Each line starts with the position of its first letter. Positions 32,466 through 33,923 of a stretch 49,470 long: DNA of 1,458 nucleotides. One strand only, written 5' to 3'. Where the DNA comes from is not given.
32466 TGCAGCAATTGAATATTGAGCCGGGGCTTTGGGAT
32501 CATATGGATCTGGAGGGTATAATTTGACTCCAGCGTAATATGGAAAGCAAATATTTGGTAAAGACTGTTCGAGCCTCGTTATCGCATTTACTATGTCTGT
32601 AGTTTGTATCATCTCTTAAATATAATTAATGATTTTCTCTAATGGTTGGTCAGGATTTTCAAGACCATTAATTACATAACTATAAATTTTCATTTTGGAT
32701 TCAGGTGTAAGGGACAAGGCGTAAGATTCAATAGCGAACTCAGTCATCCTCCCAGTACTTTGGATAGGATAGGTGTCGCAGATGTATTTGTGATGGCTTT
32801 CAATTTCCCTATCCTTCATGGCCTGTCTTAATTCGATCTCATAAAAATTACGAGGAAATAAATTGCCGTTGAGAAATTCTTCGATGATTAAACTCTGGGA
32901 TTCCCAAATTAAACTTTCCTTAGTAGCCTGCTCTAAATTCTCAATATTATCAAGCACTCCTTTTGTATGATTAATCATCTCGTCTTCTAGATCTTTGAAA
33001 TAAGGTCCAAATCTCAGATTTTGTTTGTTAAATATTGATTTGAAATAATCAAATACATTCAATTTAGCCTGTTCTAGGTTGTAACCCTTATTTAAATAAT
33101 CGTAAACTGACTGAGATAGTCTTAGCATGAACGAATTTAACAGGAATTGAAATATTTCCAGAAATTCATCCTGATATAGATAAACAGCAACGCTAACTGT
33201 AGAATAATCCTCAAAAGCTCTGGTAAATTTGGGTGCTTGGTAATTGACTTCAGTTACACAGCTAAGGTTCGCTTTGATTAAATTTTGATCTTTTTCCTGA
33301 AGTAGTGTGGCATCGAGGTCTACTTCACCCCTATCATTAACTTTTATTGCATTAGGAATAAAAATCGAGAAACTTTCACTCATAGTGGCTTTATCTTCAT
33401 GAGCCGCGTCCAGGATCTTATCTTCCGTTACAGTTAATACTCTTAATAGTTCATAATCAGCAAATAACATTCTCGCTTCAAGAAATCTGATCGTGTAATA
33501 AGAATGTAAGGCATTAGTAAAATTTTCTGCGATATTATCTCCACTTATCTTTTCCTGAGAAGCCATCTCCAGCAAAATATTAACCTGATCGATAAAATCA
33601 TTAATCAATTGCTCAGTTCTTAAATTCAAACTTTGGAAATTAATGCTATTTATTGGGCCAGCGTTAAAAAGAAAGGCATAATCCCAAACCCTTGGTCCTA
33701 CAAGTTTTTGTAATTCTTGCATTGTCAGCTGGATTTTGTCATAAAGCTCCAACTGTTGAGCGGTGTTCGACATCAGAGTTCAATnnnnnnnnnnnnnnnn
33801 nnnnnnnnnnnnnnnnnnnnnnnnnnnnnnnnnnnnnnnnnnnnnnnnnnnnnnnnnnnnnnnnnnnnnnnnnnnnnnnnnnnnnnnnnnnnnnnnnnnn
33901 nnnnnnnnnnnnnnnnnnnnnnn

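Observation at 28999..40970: Six-gene, 12-kb orphan operon encoding a putative membrane-embedded complex with no recognisable family or NTPase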

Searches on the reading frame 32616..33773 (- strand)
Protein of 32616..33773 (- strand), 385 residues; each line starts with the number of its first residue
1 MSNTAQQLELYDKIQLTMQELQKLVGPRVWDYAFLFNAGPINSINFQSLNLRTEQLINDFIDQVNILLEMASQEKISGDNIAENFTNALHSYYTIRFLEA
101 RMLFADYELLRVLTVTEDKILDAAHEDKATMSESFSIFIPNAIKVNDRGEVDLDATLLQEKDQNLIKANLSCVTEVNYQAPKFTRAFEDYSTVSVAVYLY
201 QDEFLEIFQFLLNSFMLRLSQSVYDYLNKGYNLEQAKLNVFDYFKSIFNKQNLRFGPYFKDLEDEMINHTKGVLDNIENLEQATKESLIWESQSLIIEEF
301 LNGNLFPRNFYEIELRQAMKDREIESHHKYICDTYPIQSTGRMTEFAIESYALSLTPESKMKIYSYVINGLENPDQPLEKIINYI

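Call 5: search_protein_families(library=pfam, proteins=[window:32616-33773:-], max_evalue=1)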
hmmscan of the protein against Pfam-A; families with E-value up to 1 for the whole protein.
window:32616-33773:- (385 aa): 2 families
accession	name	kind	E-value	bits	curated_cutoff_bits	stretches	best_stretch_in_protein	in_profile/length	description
PF05868.16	Rotavirus_VP7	-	0.006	16.5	24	1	60-124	21-85/249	Rotavirus major outer capsid protein VP7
PF03523.18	Macscav_rec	-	0.065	13.5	25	1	38-69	13-44/49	Macrophage scavenger receptor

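Call 6: search_protein_families(library=ncbifam, proteins=[window:32616-33773:-], max_evalue=1)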
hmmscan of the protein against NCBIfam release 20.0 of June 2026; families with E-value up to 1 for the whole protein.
window:32616-33773:- (385 aa): 0 families

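Call 10: search_protein_families(library=phrogs, proteins=[window:32616-33773:-], max_evalue=0.1)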
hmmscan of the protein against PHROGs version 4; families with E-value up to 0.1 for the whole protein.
window:32616-33773:- (385 aa): 0 families

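Call 64: search_solved_structures(query=A7, max_evalue=10)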
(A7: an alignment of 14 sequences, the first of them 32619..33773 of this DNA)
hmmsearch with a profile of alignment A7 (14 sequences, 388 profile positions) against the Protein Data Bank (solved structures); distinct sequences matched with E-value up to 10: 4.
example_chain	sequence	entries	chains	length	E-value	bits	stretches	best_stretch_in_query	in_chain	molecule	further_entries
8xap_A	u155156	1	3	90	0.055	15.4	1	24-76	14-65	DNA binding protein alba-1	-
7upo_A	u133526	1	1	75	0.11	14.4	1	253-310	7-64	DHT03 protein A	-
6waf_A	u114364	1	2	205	0.42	12.5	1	201-254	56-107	LuxR family transcriptional regulator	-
1udv_A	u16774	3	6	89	1.2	11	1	14-69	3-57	DNA binding protein SSO10b | DNA/RNA-binding protein Alba 2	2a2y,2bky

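Call 96: search_protein_families(library=padloc, proteins=[window:32616-33773:-], max_evalue=0.01)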
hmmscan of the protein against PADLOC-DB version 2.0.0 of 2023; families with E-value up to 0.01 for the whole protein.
window:32616-33773:- (385 aa): 0 families
